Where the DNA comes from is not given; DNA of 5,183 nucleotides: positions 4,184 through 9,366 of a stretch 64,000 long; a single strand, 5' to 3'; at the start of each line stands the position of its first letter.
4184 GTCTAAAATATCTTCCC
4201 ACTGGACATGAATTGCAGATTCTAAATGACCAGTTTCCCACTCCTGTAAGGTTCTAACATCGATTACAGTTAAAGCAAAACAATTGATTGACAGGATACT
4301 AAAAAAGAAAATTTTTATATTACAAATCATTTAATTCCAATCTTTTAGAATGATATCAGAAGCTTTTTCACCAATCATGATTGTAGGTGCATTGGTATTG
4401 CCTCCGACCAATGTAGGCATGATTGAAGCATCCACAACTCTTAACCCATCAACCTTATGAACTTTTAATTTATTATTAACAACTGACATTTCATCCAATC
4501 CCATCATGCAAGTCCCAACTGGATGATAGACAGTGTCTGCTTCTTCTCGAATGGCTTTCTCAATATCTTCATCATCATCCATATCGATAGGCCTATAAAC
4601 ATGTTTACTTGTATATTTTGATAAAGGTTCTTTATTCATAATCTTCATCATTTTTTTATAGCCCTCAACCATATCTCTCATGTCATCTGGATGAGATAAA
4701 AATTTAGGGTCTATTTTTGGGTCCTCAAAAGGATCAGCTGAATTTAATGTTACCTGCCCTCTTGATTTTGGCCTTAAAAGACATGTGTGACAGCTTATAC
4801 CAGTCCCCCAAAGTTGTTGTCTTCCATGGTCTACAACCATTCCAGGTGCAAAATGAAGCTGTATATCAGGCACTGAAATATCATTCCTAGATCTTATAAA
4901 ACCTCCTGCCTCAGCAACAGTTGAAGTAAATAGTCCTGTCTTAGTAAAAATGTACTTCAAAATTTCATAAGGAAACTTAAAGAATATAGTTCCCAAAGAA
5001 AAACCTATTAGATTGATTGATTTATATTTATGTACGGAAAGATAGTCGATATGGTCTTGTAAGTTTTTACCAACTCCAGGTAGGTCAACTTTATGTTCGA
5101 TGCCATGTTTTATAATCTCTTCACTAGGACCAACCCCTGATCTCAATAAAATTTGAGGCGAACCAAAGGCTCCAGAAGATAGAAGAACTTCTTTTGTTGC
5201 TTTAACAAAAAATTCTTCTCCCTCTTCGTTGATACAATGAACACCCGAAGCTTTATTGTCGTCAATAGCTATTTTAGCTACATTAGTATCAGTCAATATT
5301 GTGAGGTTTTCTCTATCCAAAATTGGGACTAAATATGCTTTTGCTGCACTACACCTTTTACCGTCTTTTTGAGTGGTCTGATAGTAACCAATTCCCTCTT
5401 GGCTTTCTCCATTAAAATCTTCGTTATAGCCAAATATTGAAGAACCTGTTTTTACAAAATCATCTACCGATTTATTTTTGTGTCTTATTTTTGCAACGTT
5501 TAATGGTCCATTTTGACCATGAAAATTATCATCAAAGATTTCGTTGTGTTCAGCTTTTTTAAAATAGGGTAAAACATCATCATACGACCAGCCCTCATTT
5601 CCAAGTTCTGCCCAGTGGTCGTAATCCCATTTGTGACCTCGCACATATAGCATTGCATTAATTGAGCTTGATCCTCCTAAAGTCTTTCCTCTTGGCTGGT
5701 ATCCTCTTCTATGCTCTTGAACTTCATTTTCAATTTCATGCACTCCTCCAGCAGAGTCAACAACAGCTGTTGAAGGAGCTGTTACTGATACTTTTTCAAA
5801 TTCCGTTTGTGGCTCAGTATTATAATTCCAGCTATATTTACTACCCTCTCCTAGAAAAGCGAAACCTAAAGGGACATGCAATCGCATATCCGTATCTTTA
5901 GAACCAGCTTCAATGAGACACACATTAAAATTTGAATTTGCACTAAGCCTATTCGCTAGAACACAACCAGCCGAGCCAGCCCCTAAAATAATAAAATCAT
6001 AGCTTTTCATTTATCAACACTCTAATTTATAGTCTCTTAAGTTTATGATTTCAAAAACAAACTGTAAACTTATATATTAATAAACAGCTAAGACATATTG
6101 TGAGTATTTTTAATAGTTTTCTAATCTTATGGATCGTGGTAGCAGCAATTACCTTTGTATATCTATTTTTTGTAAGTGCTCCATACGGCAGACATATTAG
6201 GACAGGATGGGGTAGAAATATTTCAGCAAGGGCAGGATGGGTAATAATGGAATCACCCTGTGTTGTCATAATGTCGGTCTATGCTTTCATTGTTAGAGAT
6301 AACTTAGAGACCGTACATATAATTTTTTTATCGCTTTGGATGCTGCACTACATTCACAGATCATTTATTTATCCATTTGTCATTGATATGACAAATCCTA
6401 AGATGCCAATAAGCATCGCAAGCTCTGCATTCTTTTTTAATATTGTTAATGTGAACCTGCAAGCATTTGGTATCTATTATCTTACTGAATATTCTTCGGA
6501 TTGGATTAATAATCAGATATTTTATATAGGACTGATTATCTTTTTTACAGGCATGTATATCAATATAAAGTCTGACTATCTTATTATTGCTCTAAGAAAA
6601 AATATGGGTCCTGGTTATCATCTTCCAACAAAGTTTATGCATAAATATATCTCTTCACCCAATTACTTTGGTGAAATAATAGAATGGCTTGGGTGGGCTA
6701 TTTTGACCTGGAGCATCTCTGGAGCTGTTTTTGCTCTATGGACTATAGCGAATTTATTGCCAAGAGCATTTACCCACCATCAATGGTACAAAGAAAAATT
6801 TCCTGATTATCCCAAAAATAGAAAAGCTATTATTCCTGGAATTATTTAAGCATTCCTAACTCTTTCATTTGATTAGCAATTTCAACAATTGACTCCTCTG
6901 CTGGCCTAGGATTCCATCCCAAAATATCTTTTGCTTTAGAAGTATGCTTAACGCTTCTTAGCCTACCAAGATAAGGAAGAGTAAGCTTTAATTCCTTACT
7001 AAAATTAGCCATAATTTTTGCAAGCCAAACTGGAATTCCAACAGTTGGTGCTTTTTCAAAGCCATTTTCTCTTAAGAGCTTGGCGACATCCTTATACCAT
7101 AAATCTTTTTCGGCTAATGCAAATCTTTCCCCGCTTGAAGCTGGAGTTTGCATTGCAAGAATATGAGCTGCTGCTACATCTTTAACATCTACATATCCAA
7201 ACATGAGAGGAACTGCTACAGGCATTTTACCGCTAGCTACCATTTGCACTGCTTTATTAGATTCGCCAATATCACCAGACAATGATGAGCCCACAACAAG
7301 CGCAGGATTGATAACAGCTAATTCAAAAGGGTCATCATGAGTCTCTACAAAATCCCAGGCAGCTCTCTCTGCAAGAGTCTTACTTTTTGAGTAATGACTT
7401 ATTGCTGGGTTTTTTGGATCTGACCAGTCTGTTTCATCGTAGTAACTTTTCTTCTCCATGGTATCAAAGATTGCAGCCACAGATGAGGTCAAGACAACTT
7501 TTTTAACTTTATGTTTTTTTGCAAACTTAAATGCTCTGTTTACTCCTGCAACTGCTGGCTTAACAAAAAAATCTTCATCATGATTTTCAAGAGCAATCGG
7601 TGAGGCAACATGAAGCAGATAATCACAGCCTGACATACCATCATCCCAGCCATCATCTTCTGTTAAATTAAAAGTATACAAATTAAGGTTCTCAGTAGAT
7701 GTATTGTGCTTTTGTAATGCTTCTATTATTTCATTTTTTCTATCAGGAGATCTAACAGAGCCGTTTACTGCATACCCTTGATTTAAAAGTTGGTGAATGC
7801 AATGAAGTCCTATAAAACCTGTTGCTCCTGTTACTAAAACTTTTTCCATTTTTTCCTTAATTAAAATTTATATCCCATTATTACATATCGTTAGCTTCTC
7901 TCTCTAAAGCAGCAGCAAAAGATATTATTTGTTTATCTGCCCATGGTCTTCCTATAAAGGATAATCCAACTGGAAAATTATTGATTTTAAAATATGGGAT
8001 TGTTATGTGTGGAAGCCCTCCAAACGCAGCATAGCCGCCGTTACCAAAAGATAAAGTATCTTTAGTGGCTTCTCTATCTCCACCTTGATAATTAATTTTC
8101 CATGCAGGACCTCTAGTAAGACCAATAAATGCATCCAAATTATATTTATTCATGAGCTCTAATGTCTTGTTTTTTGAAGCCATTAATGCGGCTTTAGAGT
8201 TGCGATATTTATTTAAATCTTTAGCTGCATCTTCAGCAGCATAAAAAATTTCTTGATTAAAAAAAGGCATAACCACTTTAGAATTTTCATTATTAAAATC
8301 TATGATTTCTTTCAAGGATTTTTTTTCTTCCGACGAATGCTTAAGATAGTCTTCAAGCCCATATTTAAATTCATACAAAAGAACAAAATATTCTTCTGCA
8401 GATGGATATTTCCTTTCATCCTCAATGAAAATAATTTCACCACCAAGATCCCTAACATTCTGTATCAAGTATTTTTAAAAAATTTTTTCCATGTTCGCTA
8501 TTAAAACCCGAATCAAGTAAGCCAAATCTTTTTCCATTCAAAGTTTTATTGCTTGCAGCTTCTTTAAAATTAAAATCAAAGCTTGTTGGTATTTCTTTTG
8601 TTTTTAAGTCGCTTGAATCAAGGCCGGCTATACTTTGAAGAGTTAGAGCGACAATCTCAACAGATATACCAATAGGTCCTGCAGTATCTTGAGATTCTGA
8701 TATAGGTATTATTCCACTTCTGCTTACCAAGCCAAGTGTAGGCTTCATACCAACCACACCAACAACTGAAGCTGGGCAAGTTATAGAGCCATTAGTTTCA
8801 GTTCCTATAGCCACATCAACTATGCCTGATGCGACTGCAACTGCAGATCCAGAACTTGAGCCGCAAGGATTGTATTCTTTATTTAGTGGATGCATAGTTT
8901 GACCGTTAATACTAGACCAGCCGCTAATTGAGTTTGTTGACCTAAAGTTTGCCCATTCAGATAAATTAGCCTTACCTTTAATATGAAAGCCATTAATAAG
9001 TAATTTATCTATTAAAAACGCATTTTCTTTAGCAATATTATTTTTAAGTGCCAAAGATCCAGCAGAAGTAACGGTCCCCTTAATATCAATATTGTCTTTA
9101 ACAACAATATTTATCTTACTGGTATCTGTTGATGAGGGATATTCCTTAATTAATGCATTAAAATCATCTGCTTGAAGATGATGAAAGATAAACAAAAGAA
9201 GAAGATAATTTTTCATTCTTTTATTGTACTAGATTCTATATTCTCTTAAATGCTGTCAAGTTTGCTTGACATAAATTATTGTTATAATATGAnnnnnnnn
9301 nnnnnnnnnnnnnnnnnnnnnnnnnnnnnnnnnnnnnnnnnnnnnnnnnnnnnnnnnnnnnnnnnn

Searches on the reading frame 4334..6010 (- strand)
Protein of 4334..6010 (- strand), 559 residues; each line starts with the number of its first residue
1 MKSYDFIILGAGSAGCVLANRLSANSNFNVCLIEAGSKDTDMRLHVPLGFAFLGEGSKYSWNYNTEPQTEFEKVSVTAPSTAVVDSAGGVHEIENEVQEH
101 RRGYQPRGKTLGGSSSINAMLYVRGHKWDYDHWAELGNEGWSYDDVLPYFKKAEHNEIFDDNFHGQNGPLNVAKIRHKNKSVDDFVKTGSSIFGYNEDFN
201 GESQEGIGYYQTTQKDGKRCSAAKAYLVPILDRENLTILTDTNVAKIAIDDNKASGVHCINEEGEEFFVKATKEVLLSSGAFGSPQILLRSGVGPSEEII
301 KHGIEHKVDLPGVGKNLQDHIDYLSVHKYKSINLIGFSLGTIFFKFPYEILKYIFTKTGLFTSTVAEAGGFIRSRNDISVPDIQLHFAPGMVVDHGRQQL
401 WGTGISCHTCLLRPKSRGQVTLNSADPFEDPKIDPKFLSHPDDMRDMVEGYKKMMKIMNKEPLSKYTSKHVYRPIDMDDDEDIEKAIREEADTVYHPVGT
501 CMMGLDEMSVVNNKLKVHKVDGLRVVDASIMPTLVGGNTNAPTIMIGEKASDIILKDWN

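Call 58: search_protein_families(library=ncbifam, proteins=[window:4334-6010:-], max_evalue=0.00001)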
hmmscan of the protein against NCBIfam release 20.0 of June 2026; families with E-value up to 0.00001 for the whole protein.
window:4334-6010:- (559 aa): 7 families
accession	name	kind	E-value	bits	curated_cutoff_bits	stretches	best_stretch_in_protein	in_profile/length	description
NF002550.0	PRK02106.1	subfamily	1.9e-174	581.3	605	2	98-556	75-535/563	choline dehydrogenase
TIGR01810.1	betA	equivalog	2.8e-148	494.9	732.1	2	99-555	70-527/532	choline dehydrogenase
TIGR03970.1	mycofact_MftG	equivalog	6.3e-86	289.3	387.45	2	5-323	2-294/487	mycofactocin dehydrogenase MftG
TIGR04542.1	GMC_mycofac_2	equivalog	5.8e-39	134.3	400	2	97-299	59-243/425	mycofactocin system GMC family oxidoreductase MftG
NF038210.1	GMC_mycofac_3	equivalog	1.3e-11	44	300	0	7-133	2-92/418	mycofactocin system GMC family oxidoreductase MftG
TIGR02462.1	pyranose_ox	equivalog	9.9e-07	28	544.9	0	494-555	482-544/548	pyranose oxidase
NF009478.0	PRK12844.1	equivalog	7e-06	24.6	789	0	222-284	211-272/559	3-ketosteroid-delta-1-dehydrogenase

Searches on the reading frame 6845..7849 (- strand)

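Call 58: search_protein_families(library=ncbifam, proteins=[window:6845-7849:-], max_evalue=0.00001)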
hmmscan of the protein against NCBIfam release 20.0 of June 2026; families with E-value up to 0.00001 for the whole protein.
window:6845-7849:- (335 aa): 17 families
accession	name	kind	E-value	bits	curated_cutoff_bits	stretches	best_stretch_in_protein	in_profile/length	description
TIGR03466.1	HpnA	hypoth_equivalog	4.1e-43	147.5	367.65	1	3-330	2-323/327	hopanoid-associated sugar epimerase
NF052578.1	StrlDmthSdmBMthl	equivalog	3.8e-22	79.5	600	1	4-282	3-264/328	sterol demethylase protein SdmB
TIGR01746.1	Thioester-redct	subfamily_domain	4.7e-16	59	213.35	1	3-286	1-303/371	thioester reductase domain-containing protein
NF042423.1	oxyalk_red_Shew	equivalog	1.8e-15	56.9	580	1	2-188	9-177/331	2-alkyl-3-oxoalkanoate reductase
TIGR01179.1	galE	equivalog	3.7e-15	55.6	262.3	1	3-201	1-192/332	UDP-glucose 4-epimerase GalE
TIGR04180.1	EDH_00030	hypoth_equivalog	1e-14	54.4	475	1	4-183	1-173/297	NAD-dependent 4,6-dehydratase LegB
NF005539.0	PRK07201.1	equivalog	1.3e-08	34.1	549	1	4-195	3-187/657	SDR family oxidoreductase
NF042422.1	oxyalk_red_OleD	equivalog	1.5e-08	34.4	580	1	3-188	2-171/329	2-alkyl-3-oxoalkanoate reductase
NF007956.0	PRK10675.1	subfamily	1.9e-08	33.8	394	1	3-201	2-196/338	UDP-glucose 4-epimerase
NF050030.1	thlkprotThyD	equivalog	2.2e-08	33.7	400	1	3-260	2-247/305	thylakoid membrane protein ThyD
NF038078.1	NRPS_MxcG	equivalog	6.3e-08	30.3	2300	1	2-293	1083-1385/1442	myxochelin non-ribosomal peptide synthetase MxcG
TIGR02622.1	CDP_4_6_dhtase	equivalog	1.6e-06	27.5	278.45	0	2-165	5-166/352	CDP-glucose 4,6-dehydratase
NF047350.1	aureusi_NRPS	equivalog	3.8e-06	24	2500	1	3-164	2029-2197/2373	aureusimine non-ribosomal peptide synthetase AusA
TIGR01777.1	yfcH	hypoth_equivalog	4e-06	26.6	207.35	1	4-114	1-101/292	TIGR01777 family oxidoreductase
NF043036.1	ErythonDh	equivalog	6.7e-06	25.5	325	1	3-142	2-143/321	D-erythronate dehydrogenase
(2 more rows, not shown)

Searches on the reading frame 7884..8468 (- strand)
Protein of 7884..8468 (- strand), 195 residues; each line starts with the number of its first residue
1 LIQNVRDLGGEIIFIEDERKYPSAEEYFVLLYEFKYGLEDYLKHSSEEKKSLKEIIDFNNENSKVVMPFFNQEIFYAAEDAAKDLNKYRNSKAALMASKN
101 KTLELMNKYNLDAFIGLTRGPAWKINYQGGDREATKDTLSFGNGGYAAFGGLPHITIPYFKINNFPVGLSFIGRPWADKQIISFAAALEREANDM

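Call 8: search_protein_families(library=pfam, proteins=[window:7884-8468:-], max_evalue=0.01)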
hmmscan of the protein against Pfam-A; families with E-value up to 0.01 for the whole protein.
window:7884-8468:- (195 aa): 1 family
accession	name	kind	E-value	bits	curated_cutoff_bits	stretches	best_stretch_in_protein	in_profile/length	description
PF01425.27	Amidase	-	0.00029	20.4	27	1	37-181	298-444/445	Amidase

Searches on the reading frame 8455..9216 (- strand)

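Call 8: search_protein_families(library=pfam, proteins=[window:8455-9216:-], max_evalue=0.01)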
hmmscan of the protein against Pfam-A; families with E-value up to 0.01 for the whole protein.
window:8455-9216:- (254 aa): 1 family
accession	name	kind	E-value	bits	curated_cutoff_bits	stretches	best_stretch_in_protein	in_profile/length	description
PF01425.27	Amidase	-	4.8e-58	197.7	27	1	36-233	51-241/445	Amidase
